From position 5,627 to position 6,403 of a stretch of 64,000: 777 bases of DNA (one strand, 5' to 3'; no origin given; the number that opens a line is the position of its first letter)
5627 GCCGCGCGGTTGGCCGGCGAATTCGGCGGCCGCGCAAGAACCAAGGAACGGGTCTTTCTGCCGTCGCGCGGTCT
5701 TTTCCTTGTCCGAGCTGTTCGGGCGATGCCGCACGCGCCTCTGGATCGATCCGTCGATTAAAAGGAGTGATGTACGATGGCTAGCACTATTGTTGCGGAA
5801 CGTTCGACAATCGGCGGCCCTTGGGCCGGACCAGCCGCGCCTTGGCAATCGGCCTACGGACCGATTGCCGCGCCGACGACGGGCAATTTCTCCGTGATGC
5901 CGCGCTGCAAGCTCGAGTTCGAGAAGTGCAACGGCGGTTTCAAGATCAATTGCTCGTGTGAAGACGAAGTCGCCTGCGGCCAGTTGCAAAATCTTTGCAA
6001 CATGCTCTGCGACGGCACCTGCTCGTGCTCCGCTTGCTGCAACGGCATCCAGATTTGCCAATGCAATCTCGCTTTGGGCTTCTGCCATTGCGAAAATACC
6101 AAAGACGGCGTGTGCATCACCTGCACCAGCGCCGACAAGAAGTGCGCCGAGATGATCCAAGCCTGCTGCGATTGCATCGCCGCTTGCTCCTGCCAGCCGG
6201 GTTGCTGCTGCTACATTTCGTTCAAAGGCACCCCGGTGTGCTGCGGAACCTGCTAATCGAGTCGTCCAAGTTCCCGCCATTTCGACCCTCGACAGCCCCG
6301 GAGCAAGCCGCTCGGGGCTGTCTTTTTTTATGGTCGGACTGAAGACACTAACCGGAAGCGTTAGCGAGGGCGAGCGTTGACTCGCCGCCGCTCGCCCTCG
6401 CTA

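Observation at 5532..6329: Stand-alone gene for a 159-aa protein with 29 cysteines behind a Cys-free 43-residue N-terminus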

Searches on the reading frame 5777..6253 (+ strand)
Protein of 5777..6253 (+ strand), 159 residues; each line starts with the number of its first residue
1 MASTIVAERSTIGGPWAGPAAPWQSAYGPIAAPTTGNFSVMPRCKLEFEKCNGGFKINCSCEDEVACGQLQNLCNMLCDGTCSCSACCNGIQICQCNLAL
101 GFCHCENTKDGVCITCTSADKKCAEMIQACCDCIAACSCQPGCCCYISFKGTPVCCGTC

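Call 4: search_protein_families(library=pfam, proteins=[window:5777-6253:+], max_evalue=10)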
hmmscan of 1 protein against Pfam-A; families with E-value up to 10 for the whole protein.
window:5777-6253:+ (159 aa): 0 families

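Call 5: search_protein_families(library=ncbifam, proteins=[window:5777-6253:+], max_evalue=10)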
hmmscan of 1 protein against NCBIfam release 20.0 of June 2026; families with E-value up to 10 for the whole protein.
window:5777-6253:+ (159 aa): 0 families

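Call 7: find_homologous_proteins(query=window:5777-6253:+, max_evalue=0.01)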
Query window:5777-6253:+ (159 aa): 40 proteins with E <= 0.01 among 45 candidates.
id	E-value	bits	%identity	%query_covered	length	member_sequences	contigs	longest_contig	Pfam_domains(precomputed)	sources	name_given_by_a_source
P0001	3.5e-98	344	96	100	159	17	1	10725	-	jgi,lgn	jgi:hypothetical protein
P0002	7.6e-61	223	70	100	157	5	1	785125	-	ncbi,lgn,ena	-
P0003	5.3e-50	187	60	99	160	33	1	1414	-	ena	-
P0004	1.0e-45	173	58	99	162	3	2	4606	-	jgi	jgi:hypothetical protein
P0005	2.6e-45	172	58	98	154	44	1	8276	-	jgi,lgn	-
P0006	1.4e-42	163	55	100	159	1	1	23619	-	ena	-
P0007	1.5e-41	160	53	100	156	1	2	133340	-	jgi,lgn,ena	-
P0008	2.4e-41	159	53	99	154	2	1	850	-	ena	-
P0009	2.6e-41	159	56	99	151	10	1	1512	-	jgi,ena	-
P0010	7.8e-41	158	55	99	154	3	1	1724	-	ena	-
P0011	1.3e-40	157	54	100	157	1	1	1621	-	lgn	-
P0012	5.1e-39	152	54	100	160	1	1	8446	-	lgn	-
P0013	3.6e-38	149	56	80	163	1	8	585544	-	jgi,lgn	jgi:hypothetical protein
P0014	8.4e-38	148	50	100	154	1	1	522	-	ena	-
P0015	1.4e-37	147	61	83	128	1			-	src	-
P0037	1.3e-28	118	48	98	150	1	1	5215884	-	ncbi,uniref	ncbi:hypothetical protein [Planctomicrobium sp. SH664]|uniref:hypothetical protein n=1 Tax=Planctomi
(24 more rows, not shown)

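Call 14: find_encoding_contigs(protein=P0002, flank=8000, max_places=2)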
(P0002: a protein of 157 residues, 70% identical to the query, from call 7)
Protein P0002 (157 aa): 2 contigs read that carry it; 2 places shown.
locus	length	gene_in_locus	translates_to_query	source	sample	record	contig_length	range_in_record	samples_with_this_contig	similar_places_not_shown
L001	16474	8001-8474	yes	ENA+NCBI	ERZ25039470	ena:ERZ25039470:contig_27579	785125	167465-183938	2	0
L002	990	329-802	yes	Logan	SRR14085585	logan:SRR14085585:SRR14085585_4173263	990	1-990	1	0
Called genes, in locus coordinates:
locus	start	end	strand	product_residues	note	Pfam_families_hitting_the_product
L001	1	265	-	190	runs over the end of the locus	-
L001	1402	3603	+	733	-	PF01011:PQQ (weak), PF13360:PQQ_2, PF13570:Beta-prop_ACSF4 (faint)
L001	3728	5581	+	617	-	PF13360:PQQ_2 (weak), PF13570:Beta-prop_ACSF4 (weak)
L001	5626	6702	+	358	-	PF03364:Polyketide_cyc, PF01370:Epimerase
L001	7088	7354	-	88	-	-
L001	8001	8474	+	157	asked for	-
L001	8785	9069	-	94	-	PF14357:DUF4404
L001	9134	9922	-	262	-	PF01209:Ubie_methyltran (weak), PF03848:TehB (weak), PF13489:Methyltransf_23, PF13847:Methyltransf_31, PF08241:Methyltransf_11, PF08242:Methyltransf_12, PF13649:Methyltransf_25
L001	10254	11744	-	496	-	PF01364:Peptidase_C25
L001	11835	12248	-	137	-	PF15601:Imm70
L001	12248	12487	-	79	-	-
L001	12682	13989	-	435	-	PF13546:DDE_5, PF01609:DDE_Tnp_1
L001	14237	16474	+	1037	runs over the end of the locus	PF06452:CBM9_1, PF07995:GSDH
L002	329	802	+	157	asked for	-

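Call 15: find_encoding_contigs(protein=P0037, flank=8000, max_places=2)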
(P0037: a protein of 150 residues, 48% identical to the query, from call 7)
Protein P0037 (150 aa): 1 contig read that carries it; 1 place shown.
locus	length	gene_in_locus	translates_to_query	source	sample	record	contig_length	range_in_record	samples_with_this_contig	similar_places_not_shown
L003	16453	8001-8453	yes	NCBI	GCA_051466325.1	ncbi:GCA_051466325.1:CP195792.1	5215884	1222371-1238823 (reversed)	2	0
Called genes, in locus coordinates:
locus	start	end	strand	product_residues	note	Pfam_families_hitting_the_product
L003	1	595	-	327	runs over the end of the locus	PF00459:Inositol_P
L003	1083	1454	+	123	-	-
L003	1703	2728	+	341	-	PF01087:GalP_UDP_transf, PF16285:DUF4931_N (weak), PF16268:DUF4921, PF02744:GalP_UDP_tr_C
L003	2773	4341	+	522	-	PF01487:DHquinase_I, PF08501:Shikimate_dh_N, PF01488:Shikimate_DH, PF03807:F420_oxidored, PF18317:SDH_C (weak)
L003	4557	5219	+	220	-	-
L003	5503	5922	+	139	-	PF13279:4HBT_2, PF03061:4HBT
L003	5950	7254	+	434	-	PF01969:Ni_insertion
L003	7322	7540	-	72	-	-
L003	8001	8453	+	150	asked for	-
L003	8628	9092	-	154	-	-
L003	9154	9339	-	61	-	PF10055:DUF2292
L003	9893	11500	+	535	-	PF06609:TRI12, PF07690:MFS_1, PF00083:Sugar_tr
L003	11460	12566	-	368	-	PF00190:Cupin_1, PF14667:Polysacc_synt_C (faint), PF07883:Cupin_2, PF19480:DUF6016 (faint), PF05899:Cupin_3 (faint), PF00190:Cupin_1, PF07883:Cupin_2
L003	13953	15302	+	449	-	PF00884:Sulfatase, PF01663:Phosphodiest (weak), PF16347:SGSH_C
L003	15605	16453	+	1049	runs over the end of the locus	PF23500:DUF7133, PF13646:HEAT_2 (faint)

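Call 16: find_encoding_contigs(protein=P0013, flank=8000, max_places=3)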
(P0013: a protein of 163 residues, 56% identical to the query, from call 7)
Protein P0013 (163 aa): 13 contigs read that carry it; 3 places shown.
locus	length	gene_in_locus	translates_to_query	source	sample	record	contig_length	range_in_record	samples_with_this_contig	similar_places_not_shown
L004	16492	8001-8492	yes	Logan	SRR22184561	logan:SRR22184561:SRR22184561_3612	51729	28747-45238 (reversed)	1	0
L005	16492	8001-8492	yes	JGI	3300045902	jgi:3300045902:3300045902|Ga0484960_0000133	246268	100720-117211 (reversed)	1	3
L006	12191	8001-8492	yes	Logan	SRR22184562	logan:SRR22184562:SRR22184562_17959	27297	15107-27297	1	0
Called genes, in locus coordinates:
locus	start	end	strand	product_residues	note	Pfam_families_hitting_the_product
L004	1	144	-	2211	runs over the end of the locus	?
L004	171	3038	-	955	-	PF00069:Pkinase, PF01636:APH (weak), PF07714:PK_Tyr_Ser-Thr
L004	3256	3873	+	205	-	PF08922:DUF1905, PF13376:OmdA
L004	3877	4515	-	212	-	-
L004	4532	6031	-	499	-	PF00478:IMPDH, PF00571:CBS, PF03060:NMO, PF00977:His_biosynth (faint), PF01645:Glu_synthase (weak), PF01070:FMN_dh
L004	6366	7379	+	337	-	-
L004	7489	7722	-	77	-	-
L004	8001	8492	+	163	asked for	-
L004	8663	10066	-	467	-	PF01408:GFO_IDH_MocA, PF19051:GFO_IDH_MocA_C2, PF22725:GFO_IDH_MocA_C3 (weak)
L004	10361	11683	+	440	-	PF13472:Lipase_GDSL_2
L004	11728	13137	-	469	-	PF00884:Sulfatase, PF01663:Phosphodiest (weak), PF16347:SGSH_C (weak), PF14707:Sulfatase_C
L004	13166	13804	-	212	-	PF04542:Sigma70_r2 (weak), PF08281:Sigma70_r4_2, PF04545:Sigma70_r4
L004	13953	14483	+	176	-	PF02082:Rrf2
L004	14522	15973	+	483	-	PF19295:SufBD_N, PF01458:SUFBD_core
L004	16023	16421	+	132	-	-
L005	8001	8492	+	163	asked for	-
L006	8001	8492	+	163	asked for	-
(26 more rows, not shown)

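Call 21: find_related_loci(query=A1, collection=genome_contigs, flank=6000)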
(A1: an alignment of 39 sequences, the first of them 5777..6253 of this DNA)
Query A1 (159 aa) in genome_contigs; peptide patterns used: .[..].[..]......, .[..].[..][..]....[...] (x = any residue, [..] = any of these).
244 stretches matched a pattern; 230 encode a relative of the query (tblastn E <= 1e-3); the best 80 are kept; 80 distinct loci.
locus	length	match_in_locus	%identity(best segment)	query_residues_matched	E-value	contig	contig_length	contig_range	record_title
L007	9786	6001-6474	60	1-158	3e-54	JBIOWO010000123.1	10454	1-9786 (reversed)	MAG: Lacipirellulaceae bacterium isolate MAG080 k127_2329244, whole genome shotgun sequence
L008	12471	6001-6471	70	1-159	3e-53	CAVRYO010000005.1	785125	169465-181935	MAG: Pirellulales bacterium isolate MFD00964.bin.2.162 genome assembly, contig: contig_27579, whole genome shotgun seque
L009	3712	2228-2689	58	1-159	7e-51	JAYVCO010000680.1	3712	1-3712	MAG: Planctomycetia bacterium isolate GL32_Down_metabinner_12 GL32_Down_metabinner_12_679, whole genome shotgun sequence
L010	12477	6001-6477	58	1-159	1e-50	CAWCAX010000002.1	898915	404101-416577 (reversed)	MAG: uncultured Planctomycetaceae bacterium isolate MFD04540.bin.2.13 genome assembly, contig: contig_13733, whole genom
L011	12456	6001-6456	57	3-159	3e-50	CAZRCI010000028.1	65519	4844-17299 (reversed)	MAG TPA_asm: uncultured Planctomycetaceae bacterium isolate SRP344714_co1_18 genome assembly, contig: NODE_957_length_65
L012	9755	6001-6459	56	3-159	1e-49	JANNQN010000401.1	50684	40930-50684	MAG: Planctomycetia bacterium isolate SOY_31_metabat_442_sub SOY_31_k141_2293797, whole genome shotgun sequence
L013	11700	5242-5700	57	3-159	2e-49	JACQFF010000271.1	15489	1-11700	MAG: Planctomycetia bacterium isolate NC_groundwater_1040_Pr1_S-0.65um_60_11 Montesol18_Sp65_coassembly_scaffold_1489643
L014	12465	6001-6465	55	1-157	1e-48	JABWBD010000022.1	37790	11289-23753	MAG: Pirellulales bacterium isolate MAG_21 scaffold_911, whole genome shotgun sequence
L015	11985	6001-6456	55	3-159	2e-48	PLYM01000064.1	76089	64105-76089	MAG: Planctomycetaceae bacterium isolate palsa_1355 73.20120700_P3D.270_contig_147708, whole genome shotgun sequence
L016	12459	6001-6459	58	3-159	3e-48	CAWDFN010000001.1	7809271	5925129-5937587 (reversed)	MAG: uncultured Planctomycetia bacterium isolate MFD06085.bin.3.380 genome assembly, contig: contig_207, whole genome sh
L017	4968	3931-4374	59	3-154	6e-48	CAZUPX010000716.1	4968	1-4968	MAG TPA_asm: uncultured Planctomycetaceae bacterium isolate binchicken_co165_115 genome assembly, contig: k141_751367, w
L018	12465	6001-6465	57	3-159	4e-48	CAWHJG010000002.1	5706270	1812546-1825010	MAG: Pirellulales bacterium isolate MFD02840.bin.2.287 genome assembly, contig: contig_3989, whole genome shotgun sequen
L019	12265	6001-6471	55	1-159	1e-47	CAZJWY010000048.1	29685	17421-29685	MAG TPA_asm: uncultured Planctomycetaceae bacterium isolate SRP344714_co2_448 genome assembly, contig: NODE_3871_length_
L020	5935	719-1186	55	1-159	1e-47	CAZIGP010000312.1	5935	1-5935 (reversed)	MAG TPA_asm: uncultured Pirellulales bacterium isolate SRP237561_co1_37 genome assembly, contig: NODE_28743_length_5935_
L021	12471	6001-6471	56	1-159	1e-47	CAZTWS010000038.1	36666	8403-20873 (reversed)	MAG TPA_asm: uncultured Planctomycetaceae bacterium isolate SRP344714_co2_482 genome assembly, contig: NODE_2730_length_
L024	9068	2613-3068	60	5-159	3e-47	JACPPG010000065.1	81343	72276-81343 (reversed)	MAG: Planctomycetia bacterium isolate NC_groundwater_621_Pr5_B-0.1um_65_48 alan_book_18_scaffold_273475, whole genome sh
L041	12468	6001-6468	52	1-159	4e-46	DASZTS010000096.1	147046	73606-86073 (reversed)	MAG TPA_asm: Pirellulales bacterium isolate SMAG_U6082 k141_876554, whole genome shotgun sequence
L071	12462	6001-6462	48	4-157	4e-39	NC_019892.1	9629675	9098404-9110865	Singulisphaera acidiphila DSM 18658, complete sequence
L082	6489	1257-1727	49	1-159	3e-38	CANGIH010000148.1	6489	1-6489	MAG: Planctomycetaceae bacterium isolate Jr-28aug17-95 genome assembly, contig: Jr-28aug17-C17144, whole genome shotgun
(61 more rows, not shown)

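Call 29: predict_structure(alignment_id=A1)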
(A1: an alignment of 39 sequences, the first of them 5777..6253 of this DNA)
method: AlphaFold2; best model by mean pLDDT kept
length: 159 residues; sequences in the alignment: 39
mean_pLDDT: 71.9   pTM: 0.61
mean pLDDT of the five models: 71.9, 71.1, 69.4, 68.6, 63.7
residues with pLDDT >= 90: 6; 70-90: 110; 50-70: 5; < 50: 38
segments of 3 or more residues with pLDDT < 50: 1-38
pLDDT, mean of each block of 10 residues (from residue 1): 34 32 30 42 83 87 86 84 84 80 86 89 87 82 84 82
secondary structure, 60 per line:
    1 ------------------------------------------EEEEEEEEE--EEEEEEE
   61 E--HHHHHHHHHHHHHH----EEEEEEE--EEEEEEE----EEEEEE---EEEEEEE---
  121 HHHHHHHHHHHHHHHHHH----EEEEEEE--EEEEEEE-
elements in order: E43-51 E54-61 H64-77 E82-88 E91-97 E102-107 E111-117 H121-138 E143-149 E152-158

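Call 33: fold_search(model_id=the predicted structure, library=pdb)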
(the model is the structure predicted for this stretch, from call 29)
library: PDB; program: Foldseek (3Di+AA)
matches with E <= 10: 488; with E <= 0.001: 0
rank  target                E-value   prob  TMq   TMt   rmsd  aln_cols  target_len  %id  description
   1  3jua_A                3.9e-02  0.28  0.24  0.20   8.7       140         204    8  Structural basis of YAP recognition by TEAD4 in the Hippo pathway (released 2010-02-23)
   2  7tyu_B                5.1e-02  0.25  0.23  0.20   8.7       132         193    8  TEAD2 bound to Compound 2 (released 2023-05-03)
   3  4ln0_A                5.4e-02  0.25  0.25  0.21   8.9       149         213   11  Crystal structure of the VGLL4-TEAD4 complex (released 2014-02-26)
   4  6uyc_A                5.7e-02  0.25  0.24  0.20   8.6       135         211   10  Crystal structure of TEAD2 bound to Compound 2 (released 2020-06-24)
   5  6uyc_B                6.5e-02  0.23  0.23  0.20   9.2       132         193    9  Crystal structure of TEAD2 bound to Compound 2 (released 2020-06-24)
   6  7oyj_B                7.3e-02  0.23  0.24  0.21   8.4       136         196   10  Crystal structure of hTEAD2 in complex with fragment at the interface 2 (released 2022-05-25)
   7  1hcv                  1.1e-01  0.28  0.26  0.33   8.5       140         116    9  LLAMA HEAVY CHAIN VARIABLE DOMAIN AGAINST ALPHA SUBUNIT OF HCG (HUMAN CHORIONIC GONADOTROPIN) (released 1997-07-23)
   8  8rxv_A                1.1e-01  0.20  0.24  0.20   8.6       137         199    9  TEAD2 with an inhibitor (released 2025-02-19)
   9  7oyj_A                1.1e-01  0.20  0.24  0.21   8.4       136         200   10  Crystal structure of hTEAD2 in complex with fragment at the interface 2 (released 2022-05-25)
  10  8e1o_B                1.1e-01  0.14  0.22  0.19   8.8       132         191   11  Crystal structure of hTEAD2 bound to a methoxypyridine lipid pocket binder (released 2023-08-16)
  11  7cnl_C                1.2e-01  0.16  0.23  0.19   9.1       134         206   11  Crystal structure of TEAD3 in complex with VT105 (released 2021-04-28)
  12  5hgu_B                1.3e-01  0.20  0.24  0.20   8.9       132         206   10  Crystal structure of human transcription factor TEAD2 in complex with palmitate (released 2016-02-17)
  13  6a97_C                1.5e-01  0.38  0.28  0.21   9.8       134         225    7  Crystal structure of MHC-like MILL2 (released 2018-12-05)
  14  1yq2_A                1.6e-01  0.20  0.25  0.06   9.1       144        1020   10  beta-galactosidase from Arthrobacter sp. C2-2 (isoenzyme C2-2-1) (released 2005-10-04)
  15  8rxl_B                1.6e-01  0.14  0.23  0.19   9.0       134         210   11  TEAD2 with an inhibitor (released 2025-02-19)
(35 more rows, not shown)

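Call 35: search_solved_structures(query=A1, max_evalue=10)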
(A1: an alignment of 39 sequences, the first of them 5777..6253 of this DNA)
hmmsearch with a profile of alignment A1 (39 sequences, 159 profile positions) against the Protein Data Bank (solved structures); distinct sequences matched with E-value up to 10: 4.
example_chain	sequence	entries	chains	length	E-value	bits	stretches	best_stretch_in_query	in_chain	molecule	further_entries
7ne8_A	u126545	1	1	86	0.13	15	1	80-126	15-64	tick salivary protein BSAP1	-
8ci3_A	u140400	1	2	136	0.75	12.5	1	39-96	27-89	Membrane cofactor protein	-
4q9b_A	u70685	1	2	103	1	12.1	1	15-69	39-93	Novel antigen receptor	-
3teb_A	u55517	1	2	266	1.4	11.6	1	51-109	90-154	Endonuclease/exonuclease/phosphatase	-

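Call 39: find_encoding_contigs(protein=P0001, flank=6000, max_places=3)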
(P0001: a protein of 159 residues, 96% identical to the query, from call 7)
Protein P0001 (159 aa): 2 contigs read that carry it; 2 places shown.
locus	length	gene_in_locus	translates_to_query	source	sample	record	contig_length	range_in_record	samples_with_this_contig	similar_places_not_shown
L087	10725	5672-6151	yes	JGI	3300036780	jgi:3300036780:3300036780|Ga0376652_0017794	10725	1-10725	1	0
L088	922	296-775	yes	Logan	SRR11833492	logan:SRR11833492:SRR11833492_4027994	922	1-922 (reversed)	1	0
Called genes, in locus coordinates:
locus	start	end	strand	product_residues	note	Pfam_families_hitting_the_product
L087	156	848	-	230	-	PF00072:Response_reg, PF00486:Trans_reg_C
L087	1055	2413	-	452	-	-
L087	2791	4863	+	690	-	PF00456:Transketolase_N, PF02779:Transket_pyr, PF22613:Transketolase_C_1, PF02780:Transketolase_C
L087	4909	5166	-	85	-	-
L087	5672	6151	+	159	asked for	-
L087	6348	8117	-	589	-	PF00140:Sigma70_r1_2, PF04542:Sigma70_r2, PF04539:Sigma70_r3, PF04545:Sigma70_r4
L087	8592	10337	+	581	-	PF01039:Carboxyl_trans, PF03255:ACCA (faint)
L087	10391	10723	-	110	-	?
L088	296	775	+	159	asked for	-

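Call 44: search_protein_representatives(alignment_id=A1)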
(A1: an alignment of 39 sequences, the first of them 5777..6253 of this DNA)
Query: 39 sequences, 159 profile positions. Proteins with E-value up to 0.001 (for the whole library): 203; up to 1e-10: 145; up to 1e-30: 31. The best 150 are listed.
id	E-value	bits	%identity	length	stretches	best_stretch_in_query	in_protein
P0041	7.8e-63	227.0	-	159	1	1-159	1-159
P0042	7.9e-60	217.3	-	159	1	1-159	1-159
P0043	2.7e-57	209.0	-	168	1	1-159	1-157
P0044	7.2e-54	197.9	-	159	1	1-159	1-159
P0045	3.3e-50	186.0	-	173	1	1-158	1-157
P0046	8.6e-48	178.1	-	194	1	1-157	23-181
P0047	1.1e-47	177.7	-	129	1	41-158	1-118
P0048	1.3e-45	171.1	-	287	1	9-158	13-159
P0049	1.8e-44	167.3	-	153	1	3-158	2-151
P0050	5.0e-43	162.6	-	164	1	5-157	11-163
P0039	4.5e-42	159.5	-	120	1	47-143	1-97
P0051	1.2e-41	158.2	-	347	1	4-155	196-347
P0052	6.8e-41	155.7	-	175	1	1-131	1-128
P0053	1.1e-40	155.0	-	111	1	47-157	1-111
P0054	3.2e-39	150.3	-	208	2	6-157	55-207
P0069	4.7e-31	123.7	-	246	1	26-158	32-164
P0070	6.3e-31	123.3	-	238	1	11-158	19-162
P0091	1.5e-24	102.6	-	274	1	32-157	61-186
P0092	1.7e-24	102.4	-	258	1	31-158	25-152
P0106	2.6e-21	92.1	-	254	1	30-157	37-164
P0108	1.3e-20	89.8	-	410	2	38-156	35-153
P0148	5.2e-15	71.6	-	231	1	32-158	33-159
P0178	4.3e-11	58.9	-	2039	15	30-52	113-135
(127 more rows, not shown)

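Call 47: search_protein_families(library=pfam, proteins=[P0108, P0051, P0048, P0091, P0092, P0069, P0148, P0070, P0106, P0178], max_evalue=1)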
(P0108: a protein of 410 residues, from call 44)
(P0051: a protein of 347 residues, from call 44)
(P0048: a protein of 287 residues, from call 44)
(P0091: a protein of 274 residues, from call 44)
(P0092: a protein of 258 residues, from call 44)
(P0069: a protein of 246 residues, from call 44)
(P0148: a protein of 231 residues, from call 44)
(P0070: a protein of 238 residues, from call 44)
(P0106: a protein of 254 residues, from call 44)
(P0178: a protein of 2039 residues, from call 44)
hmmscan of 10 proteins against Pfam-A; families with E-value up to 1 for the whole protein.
P0108 (410 aa): 0 families

P0051 (347 aa): 0 families

P0048 (287 aa): 0 families

P0091 (274 aa): 0 families

P0092 (258 aa): 0 families

P0069 (246 aa): 0 families

P0148 (231 aa): 0 families

P0070 (238 aa): 1 family
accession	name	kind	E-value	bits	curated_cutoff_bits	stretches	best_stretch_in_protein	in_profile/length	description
PF18776.7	Hexapep_loop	-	0.011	15.9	31.5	1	213-232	2-19/24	Hexapeptide repeat including loop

P0106 (254 aa): 0 families

P0178 (2039 aa): 0 families
